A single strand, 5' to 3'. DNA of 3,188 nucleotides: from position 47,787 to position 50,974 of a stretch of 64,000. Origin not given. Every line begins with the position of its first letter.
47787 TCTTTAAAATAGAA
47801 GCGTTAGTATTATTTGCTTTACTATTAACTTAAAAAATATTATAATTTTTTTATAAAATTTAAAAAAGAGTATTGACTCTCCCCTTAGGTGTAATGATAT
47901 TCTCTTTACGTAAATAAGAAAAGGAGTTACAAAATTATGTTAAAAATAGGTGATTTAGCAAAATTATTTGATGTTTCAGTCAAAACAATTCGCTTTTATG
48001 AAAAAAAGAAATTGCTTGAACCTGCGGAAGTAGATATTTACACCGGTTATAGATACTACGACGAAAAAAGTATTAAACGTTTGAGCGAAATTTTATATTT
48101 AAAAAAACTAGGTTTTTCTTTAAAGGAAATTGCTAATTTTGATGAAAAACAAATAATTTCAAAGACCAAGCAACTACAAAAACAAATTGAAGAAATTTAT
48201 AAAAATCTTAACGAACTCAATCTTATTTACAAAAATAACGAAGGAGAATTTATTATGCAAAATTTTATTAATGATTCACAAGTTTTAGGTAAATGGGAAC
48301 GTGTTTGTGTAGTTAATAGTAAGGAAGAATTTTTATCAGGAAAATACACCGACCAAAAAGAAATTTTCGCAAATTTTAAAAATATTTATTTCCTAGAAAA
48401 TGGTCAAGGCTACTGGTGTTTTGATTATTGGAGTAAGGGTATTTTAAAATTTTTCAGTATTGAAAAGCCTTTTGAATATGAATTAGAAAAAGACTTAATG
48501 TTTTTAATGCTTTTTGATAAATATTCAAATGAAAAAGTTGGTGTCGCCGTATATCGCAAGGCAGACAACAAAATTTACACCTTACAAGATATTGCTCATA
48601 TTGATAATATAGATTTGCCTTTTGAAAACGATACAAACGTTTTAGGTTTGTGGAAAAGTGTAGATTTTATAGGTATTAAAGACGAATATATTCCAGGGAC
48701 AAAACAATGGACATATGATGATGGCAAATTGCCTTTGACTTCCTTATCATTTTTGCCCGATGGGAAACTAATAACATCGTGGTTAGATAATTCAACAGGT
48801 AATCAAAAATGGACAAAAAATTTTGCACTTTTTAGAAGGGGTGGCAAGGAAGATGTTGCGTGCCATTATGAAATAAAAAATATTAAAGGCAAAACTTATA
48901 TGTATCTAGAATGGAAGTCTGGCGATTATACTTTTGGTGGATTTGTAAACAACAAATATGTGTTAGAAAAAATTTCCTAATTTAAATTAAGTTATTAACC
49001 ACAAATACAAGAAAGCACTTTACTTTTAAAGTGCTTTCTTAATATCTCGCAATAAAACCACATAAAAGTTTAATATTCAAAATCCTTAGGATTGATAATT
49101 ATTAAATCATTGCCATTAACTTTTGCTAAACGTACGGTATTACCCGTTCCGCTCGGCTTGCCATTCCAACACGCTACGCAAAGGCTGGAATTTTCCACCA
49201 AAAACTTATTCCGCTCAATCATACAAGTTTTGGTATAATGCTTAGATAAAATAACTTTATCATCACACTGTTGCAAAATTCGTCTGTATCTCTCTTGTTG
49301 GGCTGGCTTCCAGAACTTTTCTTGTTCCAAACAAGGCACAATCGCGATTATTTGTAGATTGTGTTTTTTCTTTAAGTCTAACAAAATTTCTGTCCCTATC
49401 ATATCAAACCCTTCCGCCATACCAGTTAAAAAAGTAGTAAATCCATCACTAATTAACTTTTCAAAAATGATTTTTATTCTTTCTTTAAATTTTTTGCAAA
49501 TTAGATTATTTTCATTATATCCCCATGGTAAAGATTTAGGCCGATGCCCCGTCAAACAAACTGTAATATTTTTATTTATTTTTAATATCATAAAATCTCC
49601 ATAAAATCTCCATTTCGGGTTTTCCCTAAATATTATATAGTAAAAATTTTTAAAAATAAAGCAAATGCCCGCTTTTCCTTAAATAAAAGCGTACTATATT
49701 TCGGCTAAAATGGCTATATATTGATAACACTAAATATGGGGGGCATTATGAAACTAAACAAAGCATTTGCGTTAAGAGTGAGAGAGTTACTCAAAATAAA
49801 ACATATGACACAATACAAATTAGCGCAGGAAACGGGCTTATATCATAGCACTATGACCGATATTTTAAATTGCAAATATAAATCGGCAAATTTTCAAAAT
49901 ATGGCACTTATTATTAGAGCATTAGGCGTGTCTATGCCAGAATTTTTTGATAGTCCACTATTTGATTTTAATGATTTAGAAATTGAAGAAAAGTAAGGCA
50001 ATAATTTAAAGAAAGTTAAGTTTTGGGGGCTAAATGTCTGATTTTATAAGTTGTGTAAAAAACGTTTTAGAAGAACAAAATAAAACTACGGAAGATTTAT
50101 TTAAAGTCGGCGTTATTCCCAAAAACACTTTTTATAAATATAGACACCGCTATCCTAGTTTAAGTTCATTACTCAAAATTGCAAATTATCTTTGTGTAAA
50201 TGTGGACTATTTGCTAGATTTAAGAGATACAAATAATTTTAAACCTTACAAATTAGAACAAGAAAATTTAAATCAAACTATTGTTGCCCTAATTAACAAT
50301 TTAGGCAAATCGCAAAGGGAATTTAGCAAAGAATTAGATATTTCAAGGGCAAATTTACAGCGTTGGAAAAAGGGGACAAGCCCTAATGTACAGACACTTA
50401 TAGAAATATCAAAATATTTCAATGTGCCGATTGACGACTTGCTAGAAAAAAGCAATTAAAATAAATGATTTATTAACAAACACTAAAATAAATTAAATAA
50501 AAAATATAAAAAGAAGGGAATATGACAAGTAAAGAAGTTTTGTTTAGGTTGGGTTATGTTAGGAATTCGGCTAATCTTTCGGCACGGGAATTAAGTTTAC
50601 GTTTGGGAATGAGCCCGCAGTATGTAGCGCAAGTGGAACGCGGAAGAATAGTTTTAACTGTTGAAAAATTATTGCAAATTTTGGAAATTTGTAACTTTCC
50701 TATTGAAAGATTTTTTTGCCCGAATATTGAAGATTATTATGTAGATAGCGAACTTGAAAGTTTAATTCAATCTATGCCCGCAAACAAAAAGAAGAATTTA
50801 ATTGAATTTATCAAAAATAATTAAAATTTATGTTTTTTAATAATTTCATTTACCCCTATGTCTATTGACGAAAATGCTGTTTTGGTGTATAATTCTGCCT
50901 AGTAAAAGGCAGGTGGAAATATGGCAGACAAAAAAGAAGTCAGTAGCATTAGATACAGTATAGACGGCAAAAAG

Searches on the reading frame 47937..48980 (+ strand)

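Call 10: search_protein_families(library=pfam, proteins=[window:47937-48980:+])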
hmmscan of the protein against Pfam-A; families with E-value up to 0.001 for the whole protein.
window:47937-48980:+ (347 aa): 2 families
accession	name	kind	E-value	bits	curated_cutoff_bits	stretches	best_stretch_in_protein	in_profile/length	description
PF13411.12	MerR_1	-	7.9e-17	61.6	21.6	1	3-67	2-64/69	MerR HTH family regulatory protein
PF00376.29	MerR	-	8.4e-11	42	28.2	1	3-41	1-38/38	MerR family regulatory protein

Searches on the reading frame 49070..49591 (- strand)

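Call 10: search_protein_families(library=pfam, proteins=[window:49070-49591:-])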
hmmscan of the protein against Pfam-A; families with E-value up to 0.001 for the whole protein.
window:49070-49591:- (173 aa): 1 family
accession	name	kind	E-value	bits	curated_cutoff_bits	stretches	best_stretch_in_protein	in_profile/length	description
PF06908.16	YpsA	-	6.2e-22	78.8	27.7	1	11-146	1-138/168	YspA SLOG family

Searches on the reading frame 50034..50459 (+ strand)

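Call 11: search_protein_families(library=pfam, proteins=[window:50034-50459:+])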
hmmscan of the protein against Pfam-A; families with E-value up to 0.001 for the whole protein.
window:50034-50459:+ (141 aa): 5 families
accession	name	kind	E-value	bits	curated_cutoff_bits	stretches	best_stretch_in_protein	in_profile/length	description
PF01381.28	HTH_3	-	1.4e-15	57.5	23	1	86-136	4-55/55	Helix-turn-helix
PF13443.12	HTH_26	-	4e-14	53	22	1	92-138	11-59/63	Cro/C1-type HTH DNA-binding domain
PF12844.13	HTH_19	-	4.3e-09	36.6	30.2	1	85-139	6-61/64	Helix-turn-helix domain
PF08667.16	BetR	-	7.7e-05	23.3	21.6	0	99-140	30-72/148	BetR domain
PF07022.19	Phage_CI_repr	-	0.00091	20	22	0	91-137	11-58/65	Bacteriophage CI repressor helix-turn-helix domain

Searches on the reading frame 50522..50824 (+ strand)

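Call 11: search_protein_families(library=pfam, proteins=[window:50522-50824:+])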
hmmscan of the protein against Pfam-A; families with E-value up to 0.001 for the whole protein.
window:50522-50824:+ (100 aa): 3 families
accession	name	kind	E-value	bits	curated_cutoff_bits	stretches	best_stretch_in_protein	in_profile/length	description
PF01381.28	HTH_3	-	5.4e-11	42.8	23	1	13-62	4-53/55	Helix-turn-helix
PF13560.12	HTH_31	-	2.5e-08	34.6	27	1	13-61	9-58/64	Helix-turn-helix domain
PF12844.13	HTH_19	-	0.00042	20.6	30.2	1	13-64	7-58/64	Helix-turn-helix domain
